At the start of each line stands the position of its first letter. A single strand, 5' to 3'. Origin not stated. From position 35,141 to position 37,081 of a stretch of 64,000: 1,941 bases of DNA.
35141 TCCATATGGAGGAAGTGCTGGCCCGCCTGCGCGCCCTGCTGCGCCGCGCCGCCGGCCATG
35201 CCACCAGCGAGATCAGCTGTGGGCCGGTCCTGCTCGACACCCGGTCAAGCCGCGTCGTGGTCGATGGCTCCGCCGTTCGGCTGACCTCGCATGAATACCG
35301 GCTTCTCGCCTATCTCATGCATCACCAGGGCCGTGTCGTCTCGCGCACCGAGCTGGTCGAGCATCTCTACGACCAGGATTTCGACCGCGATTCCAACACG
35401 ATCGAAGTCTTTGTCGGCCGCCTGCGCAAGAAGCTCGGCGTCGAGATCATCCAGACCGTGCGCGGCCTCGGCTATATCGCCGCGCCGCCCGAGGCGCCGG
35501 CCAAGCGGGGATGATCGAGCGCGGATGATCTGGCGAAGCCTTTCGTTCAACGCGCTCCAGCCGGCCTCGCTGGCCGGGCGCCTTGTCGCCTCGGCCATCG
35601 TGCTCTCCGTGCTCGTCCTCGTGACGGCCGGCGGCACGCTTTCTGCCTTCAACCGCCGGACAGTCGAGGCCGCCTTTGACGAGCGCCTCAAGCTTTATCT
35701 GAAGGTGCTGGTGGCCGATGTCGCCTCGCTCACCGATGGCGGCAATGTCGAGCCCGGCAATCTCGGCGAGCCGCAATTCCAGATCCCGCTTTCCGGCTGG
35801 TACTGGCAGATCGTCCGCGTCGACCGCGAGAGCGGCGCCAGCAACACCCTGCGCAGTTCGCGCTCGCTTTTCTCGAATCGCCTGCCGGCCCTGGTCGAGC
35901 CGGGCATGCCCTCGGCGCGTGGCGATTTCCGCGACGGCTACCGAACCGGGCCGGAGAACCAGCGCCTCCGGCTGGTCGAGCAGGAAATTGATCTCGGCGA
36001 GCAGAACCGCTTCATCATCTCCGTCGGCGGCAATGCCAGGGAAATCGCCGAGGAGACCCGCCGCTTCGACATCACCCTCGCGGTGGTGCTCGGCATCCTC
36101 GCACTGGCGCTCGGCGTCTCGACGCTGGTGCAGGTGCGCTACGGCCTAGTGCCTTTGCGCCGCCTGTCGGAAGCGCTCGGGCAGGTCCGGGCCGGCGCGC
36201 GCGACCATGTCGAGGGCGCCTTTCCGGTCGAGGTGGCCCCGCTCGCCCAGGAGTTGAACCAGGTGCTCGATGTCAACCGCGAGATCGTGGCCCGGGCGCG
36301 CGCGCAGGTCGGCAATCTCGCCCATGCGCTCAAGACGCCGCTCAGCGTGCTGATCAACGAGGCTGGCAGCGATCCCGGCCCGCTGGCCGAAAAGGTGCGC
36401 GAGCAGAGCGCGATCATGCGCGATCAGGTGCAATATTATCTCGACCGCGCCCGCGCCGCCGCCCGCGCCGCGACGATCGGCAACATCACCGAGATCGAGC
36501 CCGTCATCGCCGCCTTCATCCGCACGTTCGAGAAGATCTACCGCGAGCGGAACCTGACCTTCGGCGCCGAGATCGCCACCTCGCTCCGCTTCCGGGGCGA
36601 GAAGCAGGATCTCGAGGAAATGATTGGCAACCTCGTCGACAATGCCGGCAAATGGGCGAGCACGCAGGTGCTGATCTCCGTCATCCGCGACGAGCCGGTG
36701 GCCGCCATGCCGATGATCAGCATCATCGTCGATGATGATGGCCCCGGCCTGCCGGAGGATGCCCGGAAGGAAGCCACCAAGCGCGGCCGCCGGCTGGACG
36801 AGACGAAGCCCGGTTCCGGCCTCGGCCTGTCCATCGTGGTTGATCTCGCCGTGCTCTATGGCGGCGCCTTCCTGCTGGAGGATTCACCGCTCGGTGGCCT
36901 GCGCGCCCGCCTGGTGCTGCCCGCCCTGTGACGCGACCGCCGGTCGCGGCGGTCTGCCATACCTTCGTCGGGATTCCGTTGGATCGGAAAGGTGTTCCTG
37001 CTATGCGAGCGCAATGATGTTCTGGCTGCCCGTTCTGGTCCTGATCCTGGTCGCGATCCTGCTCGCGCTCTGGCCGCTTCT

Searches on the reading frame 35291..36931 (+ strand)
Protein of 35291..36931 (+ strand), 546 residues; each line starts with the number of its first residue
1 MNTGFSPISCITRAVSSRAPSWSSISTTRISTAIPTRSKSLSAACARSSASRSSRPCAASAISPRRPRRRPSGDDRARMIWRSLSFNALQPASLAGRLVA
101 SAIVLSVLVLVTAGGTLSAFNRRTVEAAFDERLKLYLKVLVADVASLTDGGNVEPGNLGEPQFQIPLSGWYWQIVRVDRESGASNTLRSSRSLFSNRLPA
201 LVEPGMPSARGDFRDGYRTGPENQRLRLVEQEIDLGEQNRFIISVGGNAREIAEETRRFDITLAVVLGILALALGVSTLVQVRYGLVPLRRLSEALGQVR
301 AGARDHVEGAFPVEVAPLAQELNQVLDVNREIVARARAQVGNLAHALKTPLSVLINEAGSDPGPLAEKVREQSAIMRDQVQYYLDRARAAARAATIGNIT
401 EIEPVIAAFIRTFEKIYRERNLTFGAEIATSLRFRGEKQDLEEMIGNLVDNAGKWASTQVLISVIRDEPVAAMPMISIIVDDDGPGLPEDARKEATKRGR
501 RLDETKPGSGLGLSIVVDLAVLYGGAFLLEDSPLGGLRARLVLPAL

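Call 39: search_protein_families(library=ncbifam, proteins=[window:35291-36931:+], max_evalue=0.001)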
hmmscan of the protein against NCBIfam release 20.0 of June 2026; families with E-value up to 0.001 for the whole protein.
window:35291-36931:+ (546 aa): 35 families (the best 25 are shown)
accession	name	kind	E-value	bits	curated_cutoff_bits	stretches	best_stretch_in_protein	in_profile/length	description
NF008077.0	PRK10815.1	equivalog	3.5e-43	148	497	1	280-542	212-477/488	two-component system sensor histidine kinase PhoQ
NF008025.0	PRK10755.1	equivalog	5e-22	78.1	314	1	269-544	76-355/362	two-component system sensor histidine kinase PmrB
NF008312.0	PRK11100.1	equivalog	2.8e-20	72.6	356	1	255-544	179-473/477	two-component system sensor histidine kinase CreC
NF007898.0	PRK10604.1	equivalog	2.8e-19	69.6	478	1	257-545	135-423/433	two-component system sensor histidine kinase RstB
NF012163.2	BaeS_SmeS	equivalog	4.3e-19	68.8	500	1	267-544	170-457/457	sensor histidine kinase efflux regulator BaeS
NF007664.1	PRK10337.1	equivalog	8.9e-18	64.2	475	1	210-541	107-440/442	quorum sensing histidine kinase QseC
TIGR01386.1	cztS_silS_copS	subfamily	1.6e-17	63.7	292.55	2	194-357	98-262/457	heavy metal sensor histidine kinase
NF007007.0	PRK09470.1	equivalog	3.1e-17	62.6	486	1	287-544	194-458/463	envelope stress sensor histidine kinase CpxA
NF007837.0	PRK10549.1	equivalog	7.9e-16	57.8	603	1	269-544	172-457/466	envelope stress sensor histidine kinase BaeS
TIGR02966.1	phoR_proteo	equivalog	1.3e-14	53.9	334.2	1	337-517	115-307/333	phosphate regulon sensor histidine kinase PhoR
NF007004.0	PRK09467.1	equivalog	1.6e-13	50.3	415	1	265-545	161-436/440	two-component system sensor histidine kinase EnvZ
NF007793.0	PRK10490.1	equivalog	2.8e-12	45.5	1123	1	324-544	654-881/895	two-component system sensor histidine kinase KdpD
NF047465.1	hybrid_HK_LvrA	exception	3.5e-12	45.2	1200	1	341-537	207-414/819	hybrid histidine kinase/response regulator LvrA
NF046044.1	PnpS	equivalog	5.6e-12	45.4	400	1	373-528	217-374/390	two-component system histidine kinase PnpS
NF052314.1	T9SS_HK_PorY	subfamily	3.3e-11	42.9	350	1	401-524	285-400/418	PorY family sensor histidine kinase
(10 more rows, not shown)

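Call 40: search_protein_families(library=pfam, proteins=[window:35291-36931:+], max_evalue=0.001)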
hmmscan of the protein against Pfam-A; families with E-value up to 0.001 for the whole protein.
window:35291-36931:+ (546 aa): 1 family
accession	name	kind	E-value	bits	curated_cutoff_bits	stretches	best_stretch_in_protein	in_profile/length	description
PF02518.31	HATPase_c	-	2.5e-12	47.7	26.4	1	438-545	3-109/111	Histidine kinase-, DNA gyrase B-, and HSP90-like ATPase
